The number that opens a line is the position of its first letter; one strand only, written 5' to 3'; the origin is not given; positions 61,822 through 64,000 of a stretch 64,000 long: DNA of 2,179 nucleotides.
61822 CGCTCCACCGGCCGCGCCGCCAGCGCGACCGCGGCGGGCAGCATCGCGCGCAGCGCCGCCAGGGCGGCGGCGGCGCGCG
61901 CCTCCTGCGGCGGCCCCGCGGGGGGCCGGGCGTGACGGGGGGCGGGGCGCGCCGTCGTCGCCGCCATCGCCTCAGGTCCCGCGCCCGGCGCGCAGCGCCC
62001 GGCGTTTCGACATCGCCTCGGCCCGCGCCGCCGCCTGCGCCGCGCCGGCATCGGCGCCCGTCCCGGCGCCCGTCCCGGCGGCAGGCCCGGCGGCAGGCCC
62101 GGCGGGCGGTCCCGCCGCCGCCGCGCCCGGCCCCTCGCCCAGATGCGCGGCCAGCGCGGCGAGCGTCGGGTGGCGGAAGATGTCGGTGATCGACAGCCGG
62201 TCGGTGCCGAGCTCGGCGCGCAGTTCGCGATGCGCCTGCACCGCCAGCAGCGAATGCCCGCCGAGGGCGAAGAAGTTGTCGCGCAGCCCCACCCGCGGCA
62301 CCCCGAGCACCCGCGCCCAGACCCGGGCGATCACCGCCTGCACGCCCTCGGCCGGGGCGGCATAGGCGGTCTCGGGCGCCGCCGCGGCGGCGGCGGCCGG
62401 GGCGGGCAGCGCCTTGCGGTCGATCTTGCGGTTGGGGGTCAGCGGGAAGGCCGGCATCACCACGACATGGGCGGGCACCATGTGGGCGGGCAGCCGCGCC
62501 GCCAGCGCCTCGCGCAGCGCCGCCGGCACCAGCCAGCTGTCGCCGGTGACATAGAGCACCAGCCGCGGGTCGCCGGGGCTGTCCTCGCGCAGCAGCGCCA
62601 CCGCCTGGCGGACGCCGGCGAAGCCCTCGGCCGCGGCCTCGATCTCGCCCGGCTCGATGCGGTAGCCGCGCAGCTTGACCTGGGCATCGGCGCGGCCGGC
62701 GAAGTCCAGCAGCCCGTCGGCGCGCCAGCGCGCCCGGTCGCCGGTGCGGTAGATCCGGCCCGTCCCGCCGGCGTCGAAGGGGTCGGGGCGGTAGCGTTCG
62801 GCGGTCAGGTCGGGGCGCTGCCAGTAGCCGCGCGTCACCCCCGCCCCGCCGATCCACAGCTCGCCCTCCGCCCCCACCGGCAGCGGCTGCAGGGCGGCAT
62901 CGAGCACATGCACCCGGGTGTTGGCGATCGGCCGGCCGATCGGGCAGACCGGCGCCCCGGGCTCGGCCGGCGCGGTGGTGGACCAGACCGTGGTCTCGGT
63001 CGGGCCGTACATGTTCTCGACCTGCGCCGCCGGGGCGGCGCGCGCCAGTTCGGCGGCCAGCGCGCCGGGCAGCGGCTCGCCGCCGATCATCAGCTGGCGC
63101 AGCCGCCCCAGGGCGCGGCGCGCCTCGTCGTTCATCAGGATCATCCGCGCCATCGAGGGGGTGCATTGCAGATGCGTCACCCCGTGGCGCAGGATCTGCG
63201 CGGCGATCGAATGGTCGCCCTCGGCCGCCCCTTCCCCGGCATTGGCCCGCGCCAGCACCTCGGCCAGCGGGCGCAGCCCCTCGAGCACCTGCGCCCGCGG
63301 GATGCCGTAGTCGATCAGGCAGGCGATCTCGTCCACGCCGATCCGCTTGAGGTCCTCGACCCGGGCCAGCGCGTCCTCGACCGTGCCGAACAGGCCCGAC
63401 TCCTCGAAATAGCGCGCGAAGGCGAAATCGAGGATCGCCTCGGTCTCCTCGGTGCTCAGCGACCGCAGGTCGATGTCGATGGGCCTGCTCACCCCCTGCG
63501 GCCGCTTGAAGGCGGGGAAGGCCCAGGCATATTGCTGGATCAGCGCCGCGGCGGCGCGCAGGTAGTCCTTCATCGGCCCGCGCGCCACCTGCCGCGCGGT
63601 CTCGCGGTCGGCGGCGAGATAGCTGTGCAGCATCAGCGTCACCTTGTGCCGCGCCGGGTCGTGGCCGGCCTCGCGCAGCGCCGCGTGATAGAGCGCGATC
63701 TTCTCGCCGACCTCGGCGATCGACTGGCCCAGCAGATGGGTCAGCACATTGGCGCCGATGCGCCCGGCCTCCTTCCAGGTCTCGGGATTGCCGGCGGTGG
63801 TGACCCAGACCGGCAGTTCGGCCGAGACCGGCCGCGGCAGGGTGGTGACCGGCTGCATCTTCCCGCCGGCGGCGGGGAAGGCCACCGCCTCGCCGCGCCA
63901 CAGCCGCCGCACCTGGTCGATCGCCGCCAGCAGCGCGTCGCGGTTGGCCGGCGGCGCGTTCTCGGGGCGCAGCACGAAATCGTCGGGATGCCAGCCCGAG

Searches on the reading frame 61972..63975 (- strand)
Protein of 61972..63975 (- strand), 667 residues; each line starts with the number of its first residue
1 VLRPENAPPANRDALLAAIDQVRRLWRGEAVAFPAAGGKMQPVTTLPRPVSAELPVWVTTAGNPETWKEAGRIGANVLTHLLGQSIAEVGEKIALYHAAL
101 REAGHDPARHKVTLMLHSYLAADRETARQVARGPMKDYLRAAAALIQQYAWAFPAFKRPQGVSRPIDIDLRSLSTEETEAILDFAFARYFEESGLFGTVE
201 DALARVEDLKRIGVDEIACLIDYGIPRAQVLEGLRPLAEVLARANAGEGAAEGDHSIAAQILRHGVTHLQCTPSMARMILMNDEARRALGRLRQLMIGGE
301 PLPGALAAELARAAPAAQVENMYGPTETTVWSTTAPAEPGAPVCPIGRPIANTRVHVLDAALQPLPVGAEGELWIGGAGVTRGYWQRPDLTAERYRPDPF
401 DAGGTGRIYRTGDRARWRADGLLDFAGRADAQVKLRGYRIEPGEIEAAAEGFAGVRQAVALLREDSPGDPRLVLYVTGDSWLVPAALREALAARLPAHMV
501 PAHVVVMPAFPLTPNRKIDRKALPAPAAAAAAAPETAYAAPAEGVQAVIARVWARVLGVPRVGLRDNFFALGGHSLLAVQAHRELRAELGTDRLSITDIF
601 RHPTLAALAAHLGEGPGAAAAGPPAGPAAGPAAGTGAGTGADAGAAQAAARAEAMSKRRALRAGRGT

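Call 74: search_protein_families(library=pfam, proteins=[window:61972-63975:-], max_evalue=0.0001)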
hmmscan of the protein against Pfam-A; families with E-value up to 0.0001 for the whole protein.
window:61972-63975:- (667 aa): 4 families
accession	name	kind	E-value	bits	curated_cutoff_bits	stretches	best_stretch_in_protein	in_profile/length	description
PF00501.34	AMP-binding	-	1.7e-33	116.4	29.9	1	255-385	246-384/384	AMP-binding enzyme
PF00296.26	Bac_luciferase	-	2.8e-19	70.1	27.9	1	18-216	130-314/314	Luciferase-like monooxygenase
PF00550.31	PP-binding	-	1.5e-14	54.4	20.8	1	548-612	2-67/67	Phosphopantetheine attachment site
PF13193.12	AMP-binding_C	-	3.1e-05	25.3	24.5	1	444-517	1-76/76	AMP-binding enzyme C-terminal domain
